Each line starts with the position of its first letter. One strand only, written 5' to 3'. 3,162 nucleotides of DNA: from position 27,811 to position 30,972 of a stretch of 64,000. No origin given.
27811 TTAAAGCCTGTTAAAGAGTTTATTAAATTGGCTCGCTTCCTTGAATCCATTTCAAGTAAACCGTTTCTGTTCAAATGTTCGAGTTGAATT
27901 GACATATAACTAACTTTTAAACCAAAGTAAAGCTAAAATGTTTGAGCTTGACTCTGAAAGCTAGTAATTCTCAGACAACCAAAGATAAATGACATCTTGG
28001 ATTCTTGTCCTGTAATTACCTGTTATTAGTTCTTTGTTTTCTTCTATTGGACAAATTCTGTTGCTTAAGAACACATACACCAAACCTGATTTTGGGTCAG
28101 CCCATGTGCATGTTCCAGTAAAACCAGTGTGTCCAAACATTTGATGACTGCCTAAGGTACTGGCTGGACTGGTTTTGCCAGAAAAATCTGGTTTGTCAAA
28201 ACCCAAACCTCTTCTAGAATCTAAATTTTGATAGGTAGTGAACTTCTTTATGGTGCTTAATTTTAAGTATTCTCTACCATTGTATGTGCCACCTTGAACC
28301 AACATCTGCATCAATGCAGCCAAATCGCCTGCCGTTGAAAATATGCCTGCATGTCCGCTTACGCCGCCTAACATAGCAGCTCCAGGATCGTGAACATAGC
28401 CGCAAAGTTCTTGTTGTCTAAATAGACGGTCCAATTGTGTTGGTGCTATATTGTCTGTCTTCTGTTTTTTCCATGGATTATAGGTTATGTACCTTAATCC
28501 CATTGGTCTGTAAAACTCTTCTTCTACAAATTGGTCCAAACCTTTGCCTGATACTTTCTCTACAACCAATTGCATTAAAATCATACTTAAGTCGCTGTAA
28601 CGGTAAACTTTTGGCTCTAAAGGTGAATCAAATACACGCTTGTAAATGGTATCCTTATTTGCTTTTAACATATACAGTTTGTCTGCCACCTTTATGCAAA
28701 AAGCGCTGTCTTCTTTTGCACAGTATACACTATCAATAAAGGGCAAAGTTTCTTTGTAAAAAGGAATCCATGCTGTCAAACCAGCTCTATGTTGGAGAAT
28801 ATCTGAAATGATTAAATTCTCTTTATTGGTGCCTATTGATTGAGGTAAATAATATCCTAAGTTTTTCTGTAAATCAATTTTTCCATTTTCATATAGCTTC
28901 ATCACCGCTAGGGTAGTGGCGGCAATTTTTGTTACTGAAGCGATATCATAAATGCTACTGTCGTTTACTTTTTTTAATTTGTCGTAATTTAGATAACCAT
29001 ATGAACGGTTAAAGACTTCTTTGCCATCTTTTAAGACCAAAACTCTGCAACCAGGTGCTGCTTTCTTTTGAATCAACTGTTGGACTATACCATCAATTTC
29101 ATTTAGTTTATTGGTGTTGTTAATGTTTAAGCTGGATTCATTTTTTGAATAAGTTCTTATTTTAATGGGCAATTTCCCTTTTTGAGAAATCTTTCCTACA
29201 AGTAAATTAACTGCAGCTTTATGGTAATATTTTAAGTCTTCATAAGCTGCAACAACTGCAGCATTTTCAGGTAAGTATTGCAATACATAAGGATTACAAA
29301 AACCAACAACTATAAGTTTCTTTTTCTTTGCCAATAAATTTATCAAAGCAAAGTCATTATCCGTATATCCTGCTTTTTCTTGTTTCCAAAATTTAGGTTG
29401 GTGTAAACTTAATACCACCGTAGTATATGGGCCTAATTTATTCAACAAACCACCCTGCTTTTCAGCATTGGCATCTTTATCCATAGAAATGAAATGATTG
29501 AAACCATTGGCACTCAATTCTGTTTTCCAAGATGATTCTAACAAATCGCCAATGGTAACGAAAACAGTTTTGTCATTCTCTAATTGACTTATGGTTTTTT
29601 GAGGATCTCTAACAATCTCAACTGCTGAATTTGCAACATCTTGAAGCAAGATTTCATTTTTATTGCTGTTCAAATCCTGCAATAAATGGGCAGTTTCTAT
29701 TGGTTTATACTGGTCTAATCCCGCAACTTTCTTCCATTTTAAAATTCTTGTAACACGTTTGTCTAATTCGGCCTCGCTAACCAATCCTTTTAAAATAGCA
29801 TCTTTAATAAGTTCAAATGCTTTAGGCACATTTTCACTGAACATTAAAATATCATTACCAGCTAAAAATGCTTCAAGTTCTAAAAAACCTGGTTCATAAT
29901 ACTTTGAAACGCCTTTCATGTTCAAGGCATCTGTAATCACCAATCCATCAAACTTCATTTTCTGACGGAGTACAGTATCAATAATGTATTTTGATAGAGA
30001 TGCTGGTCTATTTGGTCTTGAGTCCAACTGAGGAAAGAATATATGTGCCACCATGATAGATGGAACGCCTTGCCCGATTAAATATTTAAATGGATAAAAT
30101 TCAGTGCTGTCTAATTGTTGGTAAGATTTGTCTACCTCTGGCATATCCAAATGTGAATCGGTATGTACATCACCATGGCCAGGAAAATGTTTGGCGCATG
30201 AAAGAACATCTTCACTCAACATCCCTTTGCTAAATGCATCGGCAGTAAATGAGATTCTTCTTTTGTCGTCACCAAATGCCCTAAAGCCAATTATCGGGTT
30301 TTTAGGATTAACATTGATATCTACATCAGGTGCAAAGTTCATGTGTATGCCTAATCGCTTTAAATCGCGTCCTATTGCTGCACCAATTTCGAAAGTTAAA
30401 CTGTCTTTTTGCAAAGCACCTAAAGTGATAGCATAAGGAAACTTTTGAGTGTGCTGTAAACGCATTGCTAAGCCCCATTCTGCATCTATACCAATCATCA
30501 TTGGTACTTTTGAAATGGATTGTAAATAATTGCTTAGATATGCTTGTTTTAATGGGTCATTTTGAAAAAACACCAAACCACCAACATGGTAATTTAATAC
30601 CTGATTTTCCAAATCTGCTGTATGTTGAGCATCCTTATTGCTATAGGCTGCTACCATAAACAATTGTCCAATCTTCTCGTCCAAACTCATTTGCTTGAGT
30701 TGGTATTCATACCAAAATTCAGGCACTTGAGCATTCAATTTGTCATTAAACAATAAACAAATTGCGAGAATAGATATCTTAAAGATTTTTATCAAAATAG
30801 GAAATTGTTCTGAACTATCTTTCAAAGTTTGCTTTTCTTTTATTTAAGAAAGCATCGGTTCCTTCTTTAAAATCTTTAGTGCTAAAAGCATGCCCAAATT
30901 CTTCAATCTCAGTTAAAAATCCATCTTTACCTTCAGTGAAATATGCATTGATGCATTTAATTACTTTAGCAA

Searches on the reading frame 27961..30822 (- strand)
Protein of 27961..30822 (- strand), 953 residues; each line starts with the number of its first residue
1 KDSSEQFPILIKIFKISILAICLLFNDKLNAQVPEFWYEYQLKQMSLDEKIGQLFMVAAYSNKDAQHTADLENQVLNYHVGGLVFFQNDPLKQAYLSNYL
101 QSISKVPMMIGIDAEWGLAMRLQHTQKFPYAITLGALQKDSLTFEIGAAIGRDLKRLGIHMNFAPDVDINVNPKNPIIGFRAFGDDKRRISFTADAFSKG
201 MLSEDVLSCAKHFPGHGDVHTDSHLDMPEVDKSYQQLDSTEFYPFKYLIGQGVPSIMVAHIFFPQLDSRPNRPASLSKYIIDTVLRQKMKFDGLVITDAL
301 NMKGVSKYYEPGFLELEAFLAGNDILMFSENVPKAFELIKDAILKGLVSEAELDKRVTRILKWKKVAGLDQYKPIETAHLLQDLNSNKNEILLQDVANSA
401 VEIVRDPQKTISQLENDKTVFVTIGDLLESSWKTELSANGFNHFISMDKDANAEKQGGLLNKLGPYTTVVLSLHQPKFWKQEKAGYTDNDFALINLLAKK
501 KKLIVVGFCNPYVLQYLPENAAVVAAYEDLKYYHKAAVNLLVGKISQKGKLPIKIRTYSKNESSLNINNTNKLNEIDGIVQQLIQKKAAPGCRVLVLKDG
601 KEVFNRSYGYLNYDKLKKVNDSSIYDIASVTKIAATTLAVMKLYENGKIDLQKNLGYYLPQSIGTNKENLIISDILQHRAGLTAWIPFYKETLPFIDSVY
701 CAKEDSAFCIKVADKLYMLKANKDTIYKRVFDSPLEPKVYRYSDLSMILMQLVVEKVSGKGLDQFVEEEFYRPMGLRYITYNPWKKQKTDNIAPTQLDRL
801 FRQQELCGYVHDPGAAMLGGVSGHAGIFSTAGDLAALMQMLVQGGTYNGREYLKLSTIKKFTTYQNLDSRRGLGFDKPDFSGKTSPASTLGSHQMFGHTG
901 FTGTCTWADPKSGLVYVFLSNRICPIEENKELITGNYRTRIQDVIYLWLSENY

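Call 24: search_protein_families(library=pfam, proteins=[window:27961-30822:-], max_evalue=0.00001)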
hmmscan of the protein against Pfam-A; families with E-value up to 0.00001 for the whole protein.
window:27961-30822:- (953 aa): 2 families
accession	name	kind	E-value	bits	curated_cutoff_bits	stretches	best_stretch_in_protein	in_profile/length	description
PF00933.27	Glyco_hydro_3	-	4.6e-76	256.7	27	1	47-362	2-315/316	Glycosyl hydrolase family 3 N terminal domain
PF00144.29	Beta-lactamase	-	6e-47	160.8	27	1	577-922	2-310/329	Beta-lactamase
